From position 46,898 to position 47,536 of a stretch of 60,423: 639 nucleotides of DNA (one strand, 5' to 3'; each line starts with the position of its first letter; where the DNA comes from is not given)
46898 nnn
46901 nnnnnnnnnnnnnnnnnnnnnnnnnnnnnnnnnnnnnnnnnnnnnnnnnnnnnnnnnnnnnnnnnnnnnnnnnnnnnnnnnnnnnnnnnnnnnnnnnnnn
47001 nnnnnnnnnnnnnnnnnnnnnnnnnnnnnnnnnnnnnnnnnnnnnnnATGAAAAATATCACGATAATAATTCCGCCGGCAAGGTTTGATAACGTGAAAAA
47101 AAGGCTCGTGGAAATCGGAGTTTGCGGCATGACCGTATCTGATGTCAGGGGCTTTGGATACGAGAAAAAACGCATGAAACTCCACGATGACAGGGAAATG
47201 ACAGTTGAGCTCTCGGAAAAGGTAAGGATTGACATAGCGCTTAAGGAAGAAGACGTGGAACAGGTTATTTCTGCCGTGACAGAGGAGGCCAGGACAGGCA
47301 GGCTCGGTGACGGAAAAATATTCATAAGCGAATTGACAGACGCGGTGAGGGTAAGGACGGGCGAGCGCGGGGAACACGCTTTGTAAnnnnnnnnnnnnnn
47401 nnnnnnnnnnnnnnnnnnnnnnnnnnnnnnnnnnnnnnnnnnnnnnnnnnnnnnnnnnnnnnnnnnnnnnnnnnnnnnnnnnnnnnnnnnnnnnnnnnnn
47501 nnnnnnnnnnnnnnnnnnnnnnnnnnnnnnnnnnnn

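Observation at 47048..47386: Divergent P-II protein translationally coupled inside the chemosensory locus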

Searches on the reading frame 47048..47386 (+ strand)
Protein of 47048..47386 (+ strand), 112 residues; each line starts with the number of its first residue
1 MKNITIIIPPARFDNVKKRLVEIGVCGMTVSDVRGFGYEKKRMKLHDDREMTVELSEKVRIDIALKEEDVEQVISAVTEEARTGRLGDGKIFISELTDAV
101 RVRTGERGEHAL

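Call 4: search_protein_families(library=pfam, proteins=[window:47048-47386:+], max_evalue=0.01)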
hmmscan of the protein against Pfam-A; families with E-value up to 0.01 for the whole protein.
window:47048-47386:+ (112 aa): 2 families
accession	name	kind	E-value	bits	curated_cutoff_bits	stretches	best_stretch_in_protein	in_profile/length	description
PF00543.27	P-II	-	2.8e-26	92.3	25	1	1-106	1-102/102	Nitrogen regulatory protein P-II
PF11582.13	DUF3240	-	0.00043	20.8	21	1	5-79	8-81/102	Protein of unknown function (DUF3240)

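Call 5: search_protein_families(library=ncbifam, proteins=[window:47048-47386:+], max_evalue=0.01)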
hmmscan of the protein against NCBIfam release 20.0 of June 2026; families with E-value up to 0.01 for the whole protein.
window:47048-47386:+ (112 aa): 2 families
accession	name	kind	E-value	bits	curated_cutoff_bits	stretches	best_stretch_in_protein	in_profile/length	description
NF007946.0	PRK10665.1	equivalog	1.6e-30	106.1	181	1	1-112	1-112/112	P-II family nitrogen regulator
NF008111.0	PRK10858.1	equivalog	2e-26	92.6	202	1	1-111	1-111/112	nitrogen regulatory protein P-II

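Call 7: find_homologous_proteins(query=window:47048-47386:+, max_evalue=0.00001)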
Query window:47048-47386:+ (112 aa): 65 proteins with E <= 0.00001 among 72 candidates.
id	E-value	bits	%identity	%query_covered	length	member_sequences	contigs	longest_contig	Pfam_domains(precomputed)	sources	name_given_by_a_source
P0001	1.7e-64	232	100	100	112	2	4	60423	PF00543.28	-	-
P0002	2.3e-52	193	79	100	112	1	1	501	PF00543.28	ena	-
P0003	1.1e-49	185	76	100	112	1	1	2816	PF00543.28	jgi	-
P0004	4.8e-44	167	69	100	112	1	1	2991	PF00543.28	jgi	jgi:nitrogen regulatory protein PII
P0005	4.1e-43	164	66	100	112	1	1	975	PF00543.28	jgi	jgi:nitrogen regulatory protein PII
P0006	4.7e-43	163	66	100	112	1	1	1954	PF00543.28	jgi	jgi:nitrogen regulatory protein PII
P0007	6.8e-43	163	65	100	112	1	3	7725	PF00543.28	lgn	-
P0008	1.2e-42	162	66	100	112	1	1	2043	PF00543.28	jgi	jgi:nitrogen regulatory protein PII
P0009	4.3e-42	160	63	100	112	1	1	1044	PF00543.28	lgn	-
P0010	9.1e-42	159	63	100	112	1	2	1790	PF00543.28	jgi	jgi:nitrogen regulatory protein PII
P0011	1.0e-41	159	65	100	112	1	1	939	PF00543.28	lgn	-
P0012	1.3e-41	159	64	100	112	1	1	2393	PF00543.28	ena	-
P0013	2.1e-41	158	62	100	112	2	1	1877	PF00543.28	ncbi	-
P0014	2.4e-41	158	63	100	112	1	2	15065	PF00543.28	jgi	jgi:nitrogen regulatory protein PII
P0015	3.3e-41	157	64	100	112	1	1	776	PF00543.28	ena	-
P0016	7.7e-41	156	63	100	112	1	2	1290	PF00543.28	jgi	jgi:nitrogen regulatory protein PII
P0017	1.7e-40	155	61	100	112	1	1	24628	PF00543.28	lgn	-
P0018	1.5e-35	139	56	100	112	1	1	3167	PF00543.28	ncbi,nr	ncbi:MAG: P-II family nitrogen regulator [Candidatus Goldbacteria bacterium]|nr:P-II family nitrogen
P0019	1.1e-34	137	56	100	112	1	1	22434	PF00543.28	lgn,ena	-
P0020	1.5e-34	136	57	100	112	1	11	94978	PF00543.28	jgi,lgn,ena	jgi:nitrogen regulatory protein P-II 1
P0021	1.8e-34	136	54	100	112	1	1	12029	PF00543.28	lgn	-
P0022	7.2e-34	134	53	100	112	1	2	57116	PF00543.28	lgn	-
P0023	1.1e-33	133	53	100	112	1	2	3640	PF00543.28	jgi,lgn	jgi:nitrogen regulatory protein P-II 1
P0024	1.6e-33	133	52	100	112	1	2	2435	PF00543.28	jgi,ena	-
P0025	6.7e-33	131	54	100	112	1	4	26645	PF00543.28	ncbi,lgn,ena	-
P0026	1.3e-23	101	43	100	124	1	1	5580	PF00543.28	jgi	-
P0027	2.3e-23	100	47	100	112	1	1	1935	PF00543.28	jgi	-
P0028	2.1e-22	97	46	100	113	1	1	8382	PF00543.28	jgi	jgi:nitrogen regulatory protein P-II 1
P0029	1.1e-21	95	46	100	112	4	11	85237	PF00543.28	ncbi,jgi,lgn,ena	jgi:nitrogen regulatory protein P-II 1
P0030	1.6e-21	94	45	100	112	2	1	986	PF00543.28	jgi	-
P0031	6.7e-21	92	46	100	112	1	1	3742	PF00543.28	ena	-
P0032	1.0e-20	92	63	63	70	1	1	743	PF00543.28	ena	-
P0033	1.1e-20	92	46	100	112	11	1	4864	PF00543.28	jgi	jgi:nitrogen regulatory protein P-II 1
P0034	4.0e-20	90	45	100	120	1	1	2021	PF00543.28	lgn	-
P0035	2.4e-19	87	44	100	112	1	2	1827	PF00543.28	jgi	jgi:nitrogen regulatory protein P-II 1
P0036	4.8e-19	86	41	100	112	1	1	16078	PF00543.28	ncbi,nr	ncbi:MAG: P-II family nitrogen regulator [Succinivibrio sp.]|nr:P-II family nitrogen regulator [Succ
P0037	1.9e-18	84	43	100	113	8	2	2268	PF00543.28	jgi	jgi:nitrogen regulatory protein P-II 1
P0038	2.1e-18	84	40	100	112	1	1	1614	PF00543.28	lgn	-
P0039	2.5e-18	84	42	100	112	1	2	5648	PF00543.28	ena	-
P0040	2.9e-18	84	45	94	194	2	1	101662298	PF00543.28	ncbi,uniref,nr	ncbi:nitrogen regulatory protein P-II homolog isoform X2 [Hevea brasiliensis]|uniref:nitrogen regula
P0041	6.7e-18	83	41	100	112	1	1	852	PF00543.28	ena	-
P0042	1.0e-17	82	41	100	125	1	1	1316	PF00543.28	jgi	jgi:nitrogen regulatory protein P-II 1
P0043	2.0e-17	81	39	100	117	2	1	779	PF00543.28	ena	-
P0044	1.3e-16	79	48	84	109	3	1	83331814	PF00543.28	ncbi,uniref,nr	ncbi:hypothetical protein GH714_037992 [Hevea brasiliensis]|uniref:Nitrogen regulatory protein P-II 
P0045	3.6e-16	77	41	100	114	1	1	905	PF11582.14,PF00543.28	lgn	-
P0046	7.1e-16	76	43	100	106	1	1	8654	PF00543.28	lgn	-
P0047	3.1e-15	74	41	100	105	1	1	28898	PF00543.28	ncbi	-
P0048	1.5e-14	72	38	100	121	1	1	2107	PF00543.28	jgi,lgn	jgi:nitrogen regulatory protein P-II 1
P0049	6.0e-14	70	39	100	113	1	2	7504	PF00543.28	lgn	-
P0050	2.9e-13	68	43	97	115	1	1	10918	PF00543.28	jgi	jgi:nitrogen regulatory protein P-II 1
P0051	3.9e-13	67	42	100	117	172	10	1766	PF00543.28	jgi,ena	-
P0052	5.2e-13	67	43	100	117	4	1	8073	PF00543.28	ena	-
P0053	9.2e-13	66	40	100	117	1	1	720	PF00543.28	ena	-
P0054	1.4e-12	66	42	100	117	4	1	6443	PF00543.28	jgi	jgi:nitrogen regulatory protein P-II 1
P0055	1.8e-12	65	39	100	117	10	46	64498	PF00543.28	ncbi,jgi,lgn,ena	ncbi:MAG: P-II family nitrogen regulator [Holophagaceae bacterium]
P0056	5.3e-12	64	39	100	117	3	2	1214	PF00543.28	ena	-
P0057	5.6e-12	64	41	100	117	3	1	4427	PF00543.28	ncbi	-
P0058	5.6e-12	64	40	100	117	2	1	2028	PF00543.28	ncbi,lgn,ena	-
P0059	5.8e-12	64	38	95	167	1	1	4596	PF00543.28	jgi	-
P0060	3.6e-11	61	39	100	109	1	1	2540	PF00543.28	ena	-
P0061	7.5e-11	60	39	100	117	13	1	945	PF00543.28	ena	-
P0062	1.5e-10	59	37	100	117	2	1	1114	PF00543.28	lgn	-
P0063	4.9e-10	57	45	76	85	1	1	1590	PF00543.28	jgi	jgi:nitrogen regulatory protein P-II 1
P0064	5.9e-10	57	40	79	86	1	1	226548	PF00543.28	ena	-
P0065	1.8e-9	56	38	88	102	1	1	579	PF00543.28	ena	-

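Call 9: find_encoding_contigs(protein=P0020, flank=10000, max_places=3)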
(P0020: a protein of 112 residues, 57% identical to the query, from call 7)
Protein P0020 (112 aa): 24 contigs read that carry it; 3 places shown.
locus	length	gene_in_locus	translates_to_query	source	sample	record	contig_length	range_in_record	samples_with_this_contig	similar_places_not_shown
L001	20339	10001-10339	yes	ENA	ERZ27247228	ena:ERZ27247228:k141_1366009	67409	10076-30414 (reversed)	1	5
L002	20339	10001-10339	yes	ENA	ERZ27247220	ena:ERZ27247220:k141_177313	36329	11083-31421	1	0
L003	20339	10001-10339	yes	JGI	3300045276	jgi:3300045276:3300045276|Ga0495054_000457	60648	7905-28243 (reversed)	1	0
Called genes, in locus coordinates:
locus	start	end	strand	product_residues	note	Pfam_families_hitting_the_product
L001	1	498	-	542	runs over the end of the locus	PF00930:DPPIV_N (faint), PF26549:Tricorn_N, PF00691:OmpA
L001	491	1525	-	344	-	PF00930:DPPIV_N (faint), PF23389:Beta-prop_WDR19_1st (faint), PF26549:Tricorn_N, PF07676:PD40, PF26550:Tricorn_2nd (weak), PF26549:Tricorn_N (weak)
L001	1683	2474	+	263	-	-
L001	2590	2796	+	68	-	PF00313:CSD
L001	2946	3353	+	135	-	-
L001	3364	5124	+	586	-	-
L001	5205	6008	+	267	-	PF03705:CheR_N, PF13847:Methyltransf_31 (faint), PF01739:CheR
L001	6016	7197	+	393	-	-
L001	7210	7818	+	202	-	PF01584:CheW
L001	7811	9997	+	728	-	-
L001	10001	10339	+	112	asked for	PF00543:P-II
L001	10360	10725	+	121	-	PF00072:Response_reg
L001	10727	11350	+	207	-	PF13690:CheX (faint), PF04509:CheC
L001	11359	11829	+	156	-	PF03975:CheD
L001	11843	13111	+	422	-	-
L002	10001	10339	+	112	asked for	PF00543:P-II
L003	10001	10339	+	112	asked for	PF00543:P-II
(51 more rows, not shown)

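Call 10: find_encoding_contigs(protein=P0017, flank=10000, max_places=2)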
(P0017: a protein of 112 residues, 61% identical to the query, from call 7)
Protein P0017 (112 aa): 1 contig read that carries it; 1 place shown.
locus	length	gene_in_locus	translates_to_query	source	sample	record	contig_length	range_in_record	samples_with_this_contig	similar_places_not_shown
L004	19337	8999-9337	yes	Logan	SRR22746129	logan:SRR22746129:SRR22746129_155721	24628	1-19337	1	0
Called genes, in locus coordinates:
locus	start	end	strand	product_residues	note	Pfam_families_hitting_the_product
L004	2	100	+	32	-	?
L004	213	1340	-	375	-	PF13784:Fic_N, PF02661:Fic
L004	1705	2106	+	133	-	-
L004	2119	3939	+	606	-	-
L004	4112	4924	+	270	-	PF03705:CheR_N, PF01739:CheR, PF08242:Methyltransf_12 (faint), PF08241:Methyltransf_11 (weak)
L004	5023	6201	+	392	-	-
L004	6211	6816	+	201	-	PF01584:CheW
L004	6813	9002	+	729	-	-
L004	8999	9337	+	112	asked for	PF00543:P-II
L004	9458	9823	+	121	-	PF00072:Response_reg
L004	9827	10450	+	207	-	PF13690:CheX (faint), PF04509:CheC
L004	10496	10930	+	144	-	PF03975:CheD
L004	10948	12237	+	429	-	PF00015:MCPsignal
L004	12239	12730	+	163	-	PF01584:CheW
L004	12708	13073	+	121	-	PF00072:Response_reg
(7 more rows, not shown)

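Call 12: find_encoding_contigs(protein=P0025, flank=10000, max_places=2)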
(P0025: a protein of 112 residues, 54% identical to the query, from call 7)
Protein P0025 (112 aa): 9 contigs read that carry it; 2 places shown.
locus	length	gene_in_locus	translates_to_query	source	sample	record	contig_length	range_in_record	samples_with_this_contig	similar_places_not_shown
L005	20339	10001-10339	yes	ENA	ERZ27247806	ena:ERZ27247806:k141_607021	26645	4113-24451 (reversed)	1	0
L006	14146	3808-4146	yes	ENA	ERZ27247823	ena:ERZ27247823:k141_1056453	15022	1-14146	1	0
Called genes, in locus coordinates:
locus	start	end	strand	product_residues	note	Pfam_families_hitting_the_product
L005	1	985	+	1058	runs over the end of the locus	?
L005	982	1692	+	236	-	PF01863:YgjP-like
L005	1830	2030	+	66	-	PF00313:CSD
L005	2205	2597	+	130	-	-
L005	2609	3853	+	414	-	-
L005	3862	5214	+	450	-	PF13487:HD_5, PF01966:HD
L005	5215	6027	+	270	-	PF03705:CheR_N, PF01739:CheR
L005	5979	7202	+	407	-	-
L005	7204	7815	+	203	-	PF01584:CheW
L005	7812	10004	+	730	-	-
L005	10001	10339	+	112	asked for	PF00543:P-II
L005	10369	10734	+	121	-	PF00072:Response_reg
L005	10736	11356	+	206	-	PF04509:CheC, PF13690:CheX (faint)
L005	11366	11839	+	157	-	PF03975:CheD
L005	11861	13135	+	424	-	PF00015:MCPsignal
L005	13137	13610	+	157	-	PF01584:CheW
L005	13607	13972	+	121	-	PF00072:Response_reg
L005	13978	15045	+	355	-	PF00072:Response_reg, PF01339:CheB_methylest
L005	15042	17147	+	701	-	PF01627:Hpt, PF07194:P2, PF02895:H-kinase_dim, PF02518:HATPase_c, PF01584:CheW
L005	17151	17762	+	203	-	PF13690:CheX (faint), PF04509:CheC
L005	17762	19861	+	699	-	PF11104:PilM_2 (faint), PF14450:FtsA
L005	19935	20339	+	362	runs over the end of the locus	PF02481:DNA_processg_A, PF17782:WHD_DprA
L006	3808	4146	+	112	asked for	PF00543:P-II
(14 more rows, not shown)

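Call 13: find_encoding_contigs(protein=P0022, flank=10000, max_places=1)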
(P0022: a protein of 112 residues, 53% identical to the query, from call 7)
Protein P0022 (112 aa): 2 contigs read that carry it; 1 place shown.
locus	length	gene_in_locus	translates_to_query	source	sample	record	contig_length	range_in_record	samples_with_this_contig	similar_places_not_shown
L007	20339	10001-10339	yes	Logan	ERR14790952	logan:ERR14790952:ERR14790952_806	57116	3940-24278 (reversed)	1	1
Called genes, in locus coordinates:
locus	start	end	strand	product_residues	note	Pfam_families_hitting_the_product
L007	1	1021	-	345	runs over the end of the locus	PF02547:Queuosine_synth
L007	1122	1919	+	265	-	-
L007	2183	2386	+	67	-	PF00313:CSD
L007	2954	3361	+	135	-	-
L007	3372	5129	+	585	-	-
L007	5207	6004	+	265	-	PF03705:CheR_N, PF01739:CheR, PF08241:Methyltransf_11 (faint), PF08242:Methyltransf_12 (faint)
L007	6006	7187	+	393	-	-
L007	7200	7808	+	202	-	PF01584:CheW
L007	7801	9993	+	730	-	-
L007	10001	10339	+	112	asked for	PF00543:P-II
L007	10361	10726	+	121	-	PF00072:Response_reg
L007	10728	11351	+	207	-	PF13690:CheX (faint), PF04509:CheC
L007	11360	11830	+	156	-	PF03975:CheD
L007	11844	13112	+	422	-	-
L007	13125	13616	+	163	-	PF01584:CheW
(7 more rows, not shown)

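Call 14: find_encoding_contigs(protein=P0029, flank=6000, max_places=2)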
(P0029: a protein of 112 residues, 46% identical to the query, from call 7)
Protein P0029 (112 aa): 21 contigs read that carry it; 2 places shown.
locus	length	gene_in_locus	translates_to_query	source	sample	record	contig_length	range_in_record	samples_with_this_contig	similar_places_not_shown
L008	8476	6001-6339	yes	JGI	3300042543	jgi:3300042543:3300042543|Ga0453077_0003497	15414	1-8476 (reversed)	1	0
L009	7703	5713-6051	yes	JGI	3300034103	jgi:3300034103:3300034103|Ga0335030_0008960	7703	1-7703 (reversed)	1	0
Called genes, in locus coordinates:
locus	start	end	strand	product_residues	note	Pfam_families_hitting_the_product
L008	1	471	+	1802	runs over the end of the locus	PF13385:Laminin_G_3, PF17803:Cadherin_4, PF17892:Cadherin_5, PF17963:Big_9, PF17803:Cadherin_4, PF17963:Big_9, PF17803:Cadherin_4, PF17892:Cadherin_5, +12 more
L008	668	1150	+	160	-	PF01878:EVE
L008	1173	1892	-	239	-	PF09335:VTT_dom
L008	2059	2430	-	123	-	PF00550:PP-binding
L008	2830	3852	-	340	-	PF04166:PdxA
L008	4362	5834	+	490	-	PF00909:Ammonium_transp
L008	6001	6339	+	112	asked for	PF00543:P-II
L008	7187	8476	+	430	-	?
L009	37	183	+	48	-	-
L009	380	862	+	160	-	PF01878:EVE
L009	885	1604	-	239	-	PF09335:VTT_dom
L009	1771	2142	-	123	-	PF00550:PP-binding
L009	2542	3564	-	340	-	PF04166:PdxA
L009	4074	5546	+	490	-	PF00909:Ammonium_transp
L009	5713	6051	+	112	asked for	PF00543:P-II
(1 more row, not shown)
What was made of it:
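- On Canonical GlnB/GlnK (2-oxoglutarate-sensing nitrogen regulators): The outgroup P0029 is linked to amtB (call 14).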

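Call 16: search_solved_structures(query=window:47048-47386:+, max_evalue=0.00001, show_alignments=2)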
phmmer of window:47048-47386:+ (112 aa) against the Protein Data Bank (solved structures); distinct sequences matched with E-value up to 0.00001: 41.
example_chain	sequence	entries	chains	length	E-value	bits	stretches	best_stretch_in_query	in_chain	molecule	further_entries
2eg1_A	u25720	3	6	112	1.3e-30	108.9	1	1-112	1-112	Nitrogen regulatory protein P-II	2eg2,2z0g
1hwu_A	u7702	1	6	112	6.7e-28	100.3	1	1-111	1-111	PII PROTEIN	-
2gw8_A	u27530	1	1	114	2.9e-27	98.2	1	1-111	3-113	PII signal transduction protein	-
2ns1_B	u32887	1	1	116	7.3e-27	96.9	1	1-112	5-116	Nitrogen regulatory protein P-II 2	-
1gnk_A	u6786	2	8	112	8.7e-27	96.7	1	1-112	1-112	PROTEIN (GLNK) | Nitrogen regulatory protein P-II 2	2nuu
2gnk_A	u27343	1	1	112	8.8e-27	96.7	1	1-112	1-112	PROTEIN (NITROGEN REGULATORY PROTEIN)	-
3mhy_A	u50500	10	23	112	1.6e-26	95.8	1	1-112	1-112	PII-like protein Pz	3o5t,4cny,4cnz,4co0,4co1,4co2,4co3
1ul3_A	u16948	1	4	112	5.1e-26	94.2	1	1-111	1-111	Nitrogen regulatory protein P-II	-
3n5b_A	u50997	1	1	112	5.7e-26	94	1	1-111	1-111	Nitrogen regulatory protein P-II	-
1qy7_A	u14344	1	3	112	6.4e-26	93.9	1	1-111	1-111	Nitrogen regulatory protein P-II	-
2jj4_D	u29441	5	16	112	6.4e-26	93.9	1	1-111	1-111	NITROGEN REGULATORY PROTEIN P-II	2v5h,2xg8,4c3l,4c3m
8wm7_E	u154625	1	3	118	6.8e-26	93.8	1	1-111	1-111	Nitrogen regulatory protein P-II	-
2xul_A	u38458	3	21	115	7e-26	93.8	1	1-111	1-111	NITROGEN REGULATORY PROTEIN P-II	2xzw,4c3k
7p4v_A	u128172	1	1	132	7.3e-26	93.7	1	1-111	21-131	GlnK1 from Methanothermococcus thermolithotrophicus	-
3lf0_A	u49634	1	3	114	1.1e-25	93.2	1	1-112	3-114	Nitrogen regulatory protein P-II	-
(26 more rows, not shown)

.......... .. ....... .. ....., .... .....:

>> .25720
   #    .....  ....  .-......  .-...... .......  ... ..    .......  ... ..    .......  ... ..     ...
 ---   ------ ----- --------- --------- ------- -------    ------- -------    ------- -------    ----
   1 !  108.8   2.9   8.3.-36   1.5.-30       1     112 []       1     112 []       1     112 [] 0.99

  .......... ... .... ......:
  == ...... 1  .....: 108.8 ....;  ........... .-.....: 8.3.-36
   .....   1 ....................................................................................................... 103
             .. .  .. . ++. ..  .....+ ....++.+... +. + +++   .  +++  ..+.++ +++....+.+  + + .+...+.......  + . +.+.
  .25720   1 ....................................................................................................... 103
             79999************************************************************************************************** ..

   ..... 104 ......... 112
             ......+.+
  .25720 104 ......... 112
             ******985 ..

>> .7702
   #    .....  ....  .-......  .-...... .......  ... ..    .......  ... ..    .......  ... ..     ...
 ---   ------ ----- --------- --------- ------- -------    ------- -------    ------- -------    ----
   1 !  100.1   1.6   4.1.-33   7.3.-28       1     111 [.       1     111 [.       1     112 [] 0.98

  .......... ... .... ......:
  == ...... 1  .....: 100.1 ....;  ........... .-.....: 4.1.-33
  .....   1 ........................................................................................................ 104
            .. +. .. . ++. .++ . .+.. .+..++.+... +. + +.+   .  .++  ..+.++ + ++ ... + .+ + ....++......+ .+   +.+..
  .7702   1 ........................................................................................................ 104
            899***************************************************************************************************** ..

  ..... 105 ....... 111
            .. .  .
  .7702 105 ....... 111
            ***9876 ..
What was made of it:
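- Checked: Its best solved relative is 2eg1 (E 1.3e-30, residues 1-112 on 1-112; call 16).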

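Call 18: find_related_loci(query=A2, collection=genome_contigs, flank=10000)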
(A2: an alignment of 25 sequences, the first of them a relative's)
Query A2 (112 aa) in genome_contigs; peptide patterns used: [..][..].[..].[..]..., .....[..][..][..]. (x = any residue, [..] = any of these).
600 stretches matched a pattern (row limit reached: there are more); 517 encode a relative of the query (tblastn E <= 1e-3); the best 80 are kept; 80 distinct loci.
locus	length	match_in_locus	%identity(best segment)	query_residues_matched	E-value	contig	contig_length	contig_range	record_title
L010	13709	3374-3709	54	1-112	4e-39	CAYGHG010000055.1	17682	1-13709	MAG TPA_asm: uncultured Spirochaetia bacterium isolate ERP113451_co2_91 genome assembly, contig: NODE_2106_length_17682_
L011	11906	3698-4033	49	1-112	3e-31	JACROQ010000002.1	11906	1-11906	MAG: Nitrospirae bacterium isolate NC_groundwater_1965_Pr3_S-0.2um_50_3 scaffold_67026, whole genome shotgun sequence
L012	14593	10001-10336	48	1-112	5e-31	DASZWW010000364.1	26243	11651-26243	MAG TPA_asm: Polyangia bacterium isolate SMAG_U6167 k141_332661, whole genome shotgun sequence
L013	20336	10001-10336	49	1-112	9e-31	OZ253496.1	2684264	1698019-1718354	MAG: Nitrospinales bacterium isolate df65dd65-b23d-4177-8dc5-9078cc071d11 genome assembly, chromosome: 1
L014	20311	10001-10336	49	1-112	7e-31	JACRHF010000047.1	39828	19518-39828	MAG: Nitrospirae bacterium isolate NC_groundwater_1770_Pr3_B-0.1um_51_186 SR-2_scaffold_141_1566767, whole genome shotgu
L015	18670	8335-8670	48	1-112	2e-30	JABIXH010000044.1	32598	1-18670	MAG: Nitrospina sp. isolate SI073_bin113 k141_1030566, whole genome shotgun sequence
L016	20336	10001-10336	50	1-112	2e-30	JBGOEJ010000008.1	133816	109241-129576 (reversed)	MAG: Candidatus Fervidibacter canadensis isolate 3300025775_14 Ga0209276_100159, whole genome shotgun sequence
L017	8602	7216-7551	48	1-112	4e-30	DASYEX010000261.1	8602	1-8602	MAG TPA_asm: Polyangia bacterium isolate SMAG_U4998 k141_4008490, whole genome shotgun sequence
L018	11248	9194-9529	48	1-112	3e-30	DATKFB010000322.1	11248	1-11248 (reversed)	MAG TPA_asm: Polyangia bacterium isolate SMAG_U14514 k141_51975, whole genome shotgun sequence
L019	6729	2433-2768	47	1-112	4e-30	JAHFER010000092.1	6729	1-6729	MAG: Nitrospirae bacterium isolate nzgw273 NODE_35428_length_6730_cov_3.472991, whole genome shotgun sequence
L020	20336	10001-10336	44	1-112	4e-30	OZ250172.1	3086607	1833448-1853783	MAG: Nitrospinaceae bacterium isolate cd866322-5d00-4b03-892d-fccb04dfdca5 genome assembly, chromosome: 1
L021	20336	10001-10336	46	1-112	3e-30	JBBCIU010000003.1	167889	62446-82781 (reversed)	MAG: Verrucomicrobiales bacterium isolate MAG_CPA_07 P10A_000000104285, whole genome shotgun sequence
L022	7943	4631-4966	46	1-112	2e-30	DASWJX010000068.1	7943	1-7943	MAG TPA_asm: Geopsychrobacteraceae bacterium isolate SMAG_U2907 k141_799456, whole genome shotgun sequence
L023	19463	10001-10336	46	1-112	5e-30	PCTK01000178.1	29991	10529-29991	MAG: Nitrospinae bacterium CG22_combo_CG10-13_8_21_14_all_47_10 CG22_scaffold_782_c, whole genome shotgun sequence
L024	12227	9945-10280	47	1-112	1e-29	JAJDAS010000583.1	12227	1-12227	MAG: Nitrospinia bacterium isolate OFTM173 OFTM173_582, whole genome shotgun sequence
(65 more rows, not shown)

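Call 34: search_protein_representatives(alignment_id=A2)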
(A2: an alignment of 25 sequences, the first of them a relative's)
Query: 25 sequences, 112 profile positions. Proteins with E-value up to 0.001 (for the whole library): 13003; up to 1e-10: 5377; up to 1e-30: 41. The best 150 are listed.
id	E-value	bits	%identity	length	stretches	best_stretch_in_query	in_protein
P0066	7.7e-50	184.0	-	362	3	4-106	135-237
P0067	3.0e-44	166.0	-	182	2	4-112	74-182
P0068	8.2e-40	151.8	-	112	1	1-112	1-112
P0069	2.6e-37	143.7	-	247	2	1-112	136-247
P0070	5.4e-36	139.4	-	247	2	5-108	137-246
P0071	1.3e-33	131.8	-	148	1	1-112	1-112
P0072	1.1e-32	128.9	-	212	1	1-112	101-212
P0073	2.1e-32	127.9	-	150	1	1-112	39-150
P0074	2.3e-32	127.8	-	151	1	1-111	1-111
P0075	2.6e-32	127.6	-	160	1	1-112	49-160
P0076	7.0e-32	126.2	-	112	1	1-112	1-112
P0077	8.1e-32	126.0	-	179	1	1-112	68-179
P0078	9.7e-32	125.8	-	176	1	1-112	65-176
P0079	9.9e-32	125.7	-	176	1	1-112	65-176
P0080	1.0e-31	125.7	-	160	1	1-112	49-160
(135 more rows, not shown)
